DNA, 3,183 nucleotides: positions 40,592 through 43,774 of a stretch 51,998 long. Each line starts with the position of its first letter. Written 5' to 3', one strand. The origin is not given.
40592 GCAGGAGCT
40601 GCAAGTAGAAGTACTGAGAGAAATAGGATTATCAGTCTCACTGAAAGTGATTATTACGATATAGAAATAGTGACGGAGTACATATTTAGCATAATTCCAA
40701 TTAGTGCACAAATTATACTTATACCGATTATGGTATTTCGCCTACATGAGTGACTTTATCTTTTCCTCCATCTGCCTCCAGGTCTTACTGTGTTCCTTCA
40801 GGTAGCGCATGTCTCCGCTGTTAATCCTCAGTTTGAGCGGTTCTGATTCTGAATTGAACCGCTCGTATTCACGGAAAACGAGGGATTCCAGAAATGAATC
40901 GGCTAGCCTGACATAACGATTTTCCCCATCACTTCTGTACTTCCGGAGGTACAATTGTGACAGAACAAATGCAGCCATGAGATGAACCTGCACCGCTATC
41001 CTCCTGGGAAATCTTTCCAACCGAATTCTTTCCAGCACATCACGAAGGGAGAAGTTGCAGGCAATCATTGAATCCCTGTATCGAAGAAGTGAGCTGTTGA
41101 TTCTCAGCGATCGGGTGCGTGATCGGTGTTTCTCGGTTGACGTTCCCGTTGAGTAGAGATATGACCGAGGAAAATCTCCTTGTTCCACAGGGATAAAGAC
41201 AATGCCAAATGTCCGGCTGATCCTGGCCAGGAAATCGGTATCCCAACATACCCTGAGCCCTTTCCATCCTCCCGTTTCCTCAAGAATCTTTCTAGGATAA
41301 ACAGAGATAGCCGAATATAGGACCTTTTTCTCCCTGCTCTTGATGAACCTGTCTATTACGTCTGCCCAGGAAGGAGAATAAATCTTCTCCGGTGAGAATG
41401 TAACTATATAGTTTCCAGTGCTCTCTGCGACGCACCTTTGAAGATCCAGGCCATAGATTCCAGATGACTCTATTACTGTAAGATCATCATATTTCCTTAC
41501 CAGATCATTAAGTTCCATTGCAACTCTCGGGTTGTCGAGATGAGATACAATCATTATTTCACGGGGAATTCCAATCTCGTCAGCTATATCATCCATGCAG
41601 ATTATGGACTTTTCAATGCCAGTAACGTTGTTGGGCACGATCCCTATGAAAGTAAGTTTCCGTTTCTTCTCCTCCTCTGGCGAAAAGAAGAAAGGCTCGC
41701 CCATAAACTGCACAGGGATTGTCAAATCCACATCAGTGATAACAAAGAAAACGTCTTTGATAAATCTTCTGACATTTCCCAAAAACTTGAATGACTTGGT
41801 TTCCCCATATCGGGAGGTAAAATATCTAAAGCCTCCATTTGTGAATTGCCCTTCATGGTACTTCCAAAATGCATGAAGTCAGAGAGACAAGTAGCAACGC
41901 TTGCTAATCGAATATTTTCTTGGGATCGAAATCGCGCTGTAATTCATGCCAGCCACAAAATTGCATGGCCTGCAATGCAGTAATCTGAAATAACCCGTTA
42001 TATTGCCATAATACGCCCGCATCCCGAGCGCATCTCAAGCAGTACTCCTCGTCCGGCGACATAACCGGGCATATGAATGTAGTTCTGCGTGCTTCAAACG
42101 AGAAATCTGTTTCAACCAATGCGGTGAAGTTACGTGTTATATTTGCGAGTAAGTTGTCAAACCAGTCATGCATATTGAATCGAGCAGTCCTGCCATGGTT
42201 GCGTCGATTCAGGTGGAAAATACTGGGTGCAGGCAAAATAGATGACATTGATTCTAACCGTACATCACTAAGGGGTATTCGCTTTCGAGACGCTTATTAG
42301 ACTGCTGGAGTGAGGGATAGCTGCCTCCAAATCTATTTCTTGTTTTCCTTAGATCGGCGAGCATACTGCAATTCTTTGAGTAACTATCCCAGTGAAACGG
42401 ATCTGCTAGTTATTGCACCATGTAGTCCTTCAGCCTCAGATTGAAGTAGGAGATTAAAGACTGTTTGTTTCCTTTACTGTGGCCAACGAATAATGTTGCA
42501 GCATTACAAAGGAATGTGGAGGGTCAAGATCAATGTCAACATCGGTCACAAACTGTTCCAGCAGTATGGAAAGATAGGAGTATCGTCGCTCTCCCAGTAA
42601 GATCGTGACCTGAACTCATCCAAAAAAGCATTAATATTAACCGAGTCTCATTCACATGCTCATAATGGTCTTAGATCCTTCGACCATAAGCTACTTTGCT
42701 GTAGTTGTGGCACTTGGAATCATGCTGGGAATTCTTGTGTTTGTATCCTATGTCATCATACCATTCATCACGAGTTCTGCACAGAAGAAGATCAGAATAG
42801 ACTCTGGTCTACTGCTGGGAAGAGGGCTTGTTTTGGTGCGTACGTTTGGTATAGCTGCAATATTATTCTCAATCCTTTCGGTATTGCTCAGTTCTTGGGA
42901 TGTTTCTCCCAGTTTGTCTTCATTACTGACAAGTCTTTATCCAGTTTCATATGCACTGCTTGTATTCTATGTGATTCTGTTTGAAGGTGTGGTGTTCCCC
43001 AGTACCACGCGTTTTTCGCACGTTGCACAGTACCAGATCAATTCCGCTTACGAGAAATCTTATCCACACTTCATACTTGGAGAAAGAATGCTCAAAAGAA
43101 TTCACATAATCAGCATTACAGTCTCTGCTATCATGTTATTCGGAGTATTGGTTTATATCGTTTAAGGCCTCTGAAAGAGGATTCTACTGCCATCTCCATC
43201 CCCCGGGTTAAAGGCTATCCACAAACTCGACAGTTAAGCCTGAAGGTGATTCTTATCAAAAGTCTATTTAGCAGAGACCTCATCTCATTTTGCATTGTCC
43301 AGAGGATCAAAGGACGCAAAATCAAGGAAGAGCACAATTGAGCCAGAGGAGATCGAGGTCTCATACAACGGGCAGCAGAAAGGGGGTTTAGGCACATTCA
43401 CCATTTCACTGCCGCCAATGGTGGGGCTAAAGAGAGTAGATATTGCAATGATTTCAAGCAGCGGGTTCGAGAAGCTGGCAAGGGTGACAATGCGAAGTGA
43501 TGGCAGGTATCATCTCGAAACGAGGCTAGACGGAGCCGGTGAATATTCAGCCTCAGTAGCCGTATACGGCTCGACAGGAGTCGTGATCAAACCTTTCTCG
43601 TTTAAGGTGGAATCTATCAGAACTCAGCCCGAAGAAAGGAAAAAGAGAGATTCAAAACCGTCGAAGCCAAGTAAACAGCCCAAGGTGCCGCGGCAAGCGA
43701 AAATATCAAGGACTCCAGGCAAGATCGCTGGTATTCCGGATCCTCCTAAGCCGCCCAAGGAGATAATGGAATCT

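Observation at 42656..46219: Archaeal vWA (TerY-type) - PP2C - Ser/Thr kinase triad in a split, convergent layout with a 4-TM protein upstream of the kinase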

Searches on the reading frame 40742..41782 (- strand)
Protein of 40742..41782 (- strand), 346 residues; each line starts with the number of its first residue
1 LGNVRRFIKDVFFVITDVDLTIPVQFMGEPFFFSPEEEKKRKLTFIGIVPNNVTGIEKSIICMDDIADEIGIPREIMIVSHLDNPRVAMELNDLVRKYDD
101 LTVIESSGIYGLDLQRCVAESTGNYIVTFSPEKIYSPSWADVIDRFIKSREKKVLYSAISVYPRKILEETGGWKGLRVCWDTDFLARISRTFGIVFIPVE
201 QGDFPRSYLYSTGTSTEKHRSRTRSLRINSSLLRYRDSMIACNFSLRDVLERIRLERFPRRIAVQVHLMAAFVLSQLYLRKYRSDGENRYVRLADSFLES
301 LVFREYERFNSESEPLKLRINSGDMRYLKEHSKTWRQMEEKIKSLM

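Call 3: search_protein_families(library=pfam, proteins=[window:40742-41782:-], max_evalue=0.01)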
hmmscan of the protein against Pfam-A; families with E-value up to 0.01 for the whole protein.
window:40742-41782:- (346 aa): 0 families

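Call 4: search_protein_families(library=padloc, proteins=[window:40742-41782:-], max_evalue=0.01)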
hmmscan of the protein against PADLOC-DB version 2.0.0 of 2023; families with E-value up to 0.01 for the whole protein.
window:40742-41782:- (346 aa): 0 families

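Call 5: search_protein_families(library=ncbifam, proteins=[window:40742-41782:-], max_evalue=0.01)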
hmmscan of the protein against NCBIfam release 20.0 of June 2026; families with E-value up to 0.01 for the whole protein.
window:40742-41782:- (346 aa): 0 families

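Call 72: find_related_loci(query=window:40742-41782:-, collection=metagenome_contigs, flank=10000)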
Query window:40742-41782:- (346 aa) in metagenome_contigs; peptide patterns used: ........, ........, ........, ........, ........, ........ (x = any residue, [..] = any of these).
33 stretches matched a pattern, but none encodes a relative of the query by tblastn (E <= 1e-3).

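Call 75: find_related_loci(query=A5, collection=metagenome_contigs, flank=10000)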
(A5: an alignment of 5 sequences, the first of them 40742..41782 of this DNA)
Query A5 (346 aa) in metagenome_contigs; peptide patterns used: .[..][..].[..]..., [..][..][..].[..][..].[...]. (x = any residue, [..] = any of these).
600 stretches matched a pattern, but none encodes a relative of the query by tblastn (E <= 1e-3).

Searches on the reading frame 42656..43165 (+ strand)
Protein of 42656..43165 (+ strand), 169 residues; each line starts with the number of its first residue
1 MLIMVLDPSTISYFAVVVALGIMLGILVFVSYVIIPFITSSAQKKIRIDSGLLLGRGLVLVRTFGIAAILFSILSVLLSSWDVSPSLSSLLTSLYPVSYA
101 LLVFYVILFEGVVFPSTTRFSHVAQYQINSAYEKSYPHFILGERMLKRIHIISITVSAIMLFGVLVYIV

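Call 3: search_protein_families(library=pfam, proteins=[window:42656-43165:+], max_evalue=0.01)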
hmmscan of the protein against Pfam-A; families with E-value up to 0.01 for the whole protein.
window:42656-43165:+ (169 aa): 0 families

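Call 4: search_protein_families(library=padloc, proteins=[window:42656-43165:+], max_evalue=0.01)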
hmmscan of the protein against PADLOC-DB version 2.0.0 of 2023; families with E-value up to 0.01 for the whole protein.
window:42656-43165:+ (169 aa): 0 families

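Call 5: search_protein_families(library=ncbifam, proteins=[window:42656-43165:+], max_evalue=0.01)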
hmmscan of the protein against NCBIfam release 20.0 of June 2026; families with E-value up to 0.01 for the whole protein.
window:42656-43165:+ (169 aa): 0 families

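Call 27: find_homologous_proteins(query=window:42656-43165:+, max_evalue=0.01)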
Query window:42656-43165:+ (169 aa): 1 proteins with E <= 0.01 among 752 candidates.
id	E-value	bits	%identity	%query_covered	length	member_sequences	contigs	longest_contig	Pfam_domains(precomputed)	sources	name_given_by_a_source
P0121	1.1e-93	330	100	100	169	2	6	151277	-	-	-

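Call 47: search_protein_families(library=pfam, alignment_id=A3, max_evalue=5)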
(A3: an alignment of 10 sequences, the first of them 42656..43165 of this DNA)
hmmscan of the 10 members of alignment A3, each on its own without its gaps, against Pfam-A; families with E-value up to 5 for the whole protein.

A. member 1, window:42656-43165:+ (169 aa): 1 family
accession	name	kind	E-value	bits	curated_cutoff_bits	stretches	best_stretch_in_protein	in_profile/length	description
PF06703.16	SPC25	-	0.28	11.3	24.3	1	64-139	32-110/159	Microsomal signal peptidase 25 kDa subunit (SPC25)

B. families by the number of members that match (of 10 scanned): 7 families
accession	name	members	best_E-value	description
PF13564.11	DoxX_2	1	0.019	DoxX-like family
PF07136.16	DUF1385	1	0.052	Protein of unknown function (DUF1385)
PF08122.17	NDUF_B12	1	0.1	NADH-ubiquinone oxidoreductase B12 subunit family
PF05296.19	TAS2R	1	0.13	Taste receptor protein (TAS2R)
PF06703.16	SPC25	1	0.28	Microsomal signal peptidase 25 kDa subunit (SPC25)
PF02046.20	COX6A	1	0.31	Cytochrome c oxidase subunit VIa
PF13664.11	DUF4149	1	2.6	Domain of unknown function (DUF4149)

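Call 48: find_homologous_proteins(query=A3, max_evalue=0.001)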
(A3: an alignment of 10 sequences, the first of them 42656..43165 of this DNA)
Query A3 (10 sequences) (169 aa, profile of the alignment): 9 proteins with E <= 0.001 among 8000 candidates.
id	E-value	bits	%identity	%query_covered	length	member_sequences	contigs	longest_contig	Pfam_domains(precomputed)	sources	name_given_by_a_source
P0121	1.3e-44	170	100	100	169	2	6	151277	-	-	-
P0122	3.9e-42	162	-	-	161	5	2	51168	-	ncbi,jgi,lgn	ncbi:MAG: hypothetical protein AAE977_03930 [Thermoplasmataceae archaeon]|jgi:hypothetical protein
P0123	7.6e-40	154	24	76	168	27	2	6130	-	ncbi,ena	-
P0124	1.1e-36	144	24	72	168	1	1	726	-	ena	-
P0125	2.6e-33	133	21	78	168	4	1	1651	-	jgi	-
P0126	4.2e-29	119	-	-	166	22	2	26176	-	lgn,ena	-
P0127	5.4e-28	116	25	43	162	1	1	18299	-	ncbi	ncbi:MAG: hypothetical protein ACP5NK_07375 [Thermoplasmata archaeon]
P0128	7.8e-19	86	22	29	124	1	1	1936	-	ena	-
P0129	3.7e-18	84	-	-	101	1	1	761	-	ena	-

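Call 49: find_encoding_contigs(protein=P0126, flank=5000, max_places=2)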
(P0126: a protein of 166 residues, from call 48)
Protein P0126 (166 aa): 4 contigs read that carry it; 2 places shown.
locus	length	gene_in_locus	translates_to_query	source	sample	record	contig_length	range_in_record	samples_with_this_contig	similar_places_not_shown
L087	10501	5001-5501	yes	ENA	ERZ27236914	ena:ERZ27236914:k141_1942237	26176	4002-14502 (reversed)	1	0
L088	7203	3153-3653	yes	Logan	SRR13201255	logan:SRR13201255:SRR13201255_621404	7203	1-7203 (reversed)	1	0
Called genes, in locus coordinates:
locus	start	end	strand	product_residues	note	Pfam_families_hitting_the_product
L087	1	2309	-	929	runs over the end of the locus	-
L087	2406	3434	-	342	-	-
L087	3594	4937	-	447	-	PF01266:DAO, PF01494:FAD_binding_3 (faint)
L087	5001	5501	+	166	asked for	-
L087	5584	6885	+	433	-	PF00069:Pkinase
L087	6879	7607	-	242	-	-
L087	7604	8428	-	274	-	-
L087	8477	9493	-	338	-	PF04055:Radical_SAM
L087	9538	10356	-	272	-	PF01875:Memo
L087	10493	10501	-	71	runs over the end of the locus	PF01423:LSM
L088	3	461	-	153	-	?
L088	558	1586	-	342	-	-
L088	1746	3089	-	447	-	PF01266:DAO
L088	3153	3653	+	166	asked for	-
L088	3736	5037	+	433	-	PF00069:Pkinase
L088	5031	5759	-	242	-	-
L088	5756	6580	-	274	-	-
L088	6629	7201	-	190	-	?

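Call 50: find_encoding_contigs(protein=P0127, flank=5000, max_places=2)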
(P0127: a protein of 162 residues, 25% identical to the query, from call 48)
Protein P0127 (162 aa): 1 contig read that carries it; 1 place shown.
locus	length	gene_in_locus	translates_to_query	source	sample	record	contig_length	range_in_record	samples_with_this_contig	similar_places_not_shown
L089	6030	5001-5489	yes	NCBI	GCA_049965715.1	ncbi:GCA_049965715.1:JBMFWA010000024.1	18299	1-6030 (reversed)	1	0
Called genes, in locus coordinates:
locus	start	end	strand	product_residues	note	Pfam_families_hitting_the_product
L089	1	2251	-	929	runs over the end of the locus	-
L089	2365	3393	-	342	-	-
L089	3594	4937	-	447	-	PF01266:DAO, PF01494:FAD_binding_3 (faint)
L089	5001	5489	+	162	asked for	-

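Call 57: predict_structure(alignment_id=A4)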
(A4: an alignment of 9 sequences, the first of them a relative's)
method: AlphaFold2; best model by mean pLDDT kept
length: 169 residues; sequences in the alignment: 9
mean_pLDDT: 57.6   pTM: 0.36
mean pLDDT of the five models: 57.6, 55.0, 53.3, 52.8, 52.2
residues with pLDDT >= 90: 0; 70-90: 0; 50-70: 154; < 50: 15
segments of 3 or more residues with pLDDT < 50: 1-4, 45-47
pLDDT, mean of each block of 10 residues (from residue 1): 52 63 59 53 49 55 63 63 61 63 63 54 51 54 60 62 52
secondary structure, 60 per line:
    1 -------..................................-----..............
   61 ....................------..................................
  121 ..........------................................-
elements in order: H8-41 H47-80 H87-130 H137-168

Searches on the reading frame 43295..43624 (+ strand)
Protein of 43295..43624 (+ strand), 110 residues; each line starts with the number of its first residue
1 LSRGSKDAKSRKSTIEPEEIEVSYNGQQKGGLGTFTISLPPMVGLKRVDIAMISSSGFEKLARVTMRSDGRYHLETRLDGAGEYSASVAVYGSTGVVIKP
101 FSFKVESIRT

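Call 81: search_protein_representatives(protein=window:43295-43624:+)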
Query: 110 residues. Proteins with E-value up to 0.001 (for the whole library): 8; up to 1e-10: 2; up to 1e-30: 1. The best 8 are listed.
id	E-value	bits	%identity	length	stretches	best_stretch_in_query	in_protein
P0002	4.4e-43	161.5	69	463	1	1-109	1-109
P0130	9.0e-16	73.9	37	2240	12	55-85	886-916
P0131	1.6e-07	47.4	27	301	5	13-45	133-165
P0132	7.1e-05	39.0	30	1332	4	1-65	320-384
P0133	8.5e-05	38.7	31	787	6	40-95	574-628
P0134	4.4e-04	36.4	37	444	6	31-60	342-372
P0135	4.5e-04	36.4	35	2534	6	49-82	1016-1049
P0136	5.0e-04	36.3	31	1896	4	52-93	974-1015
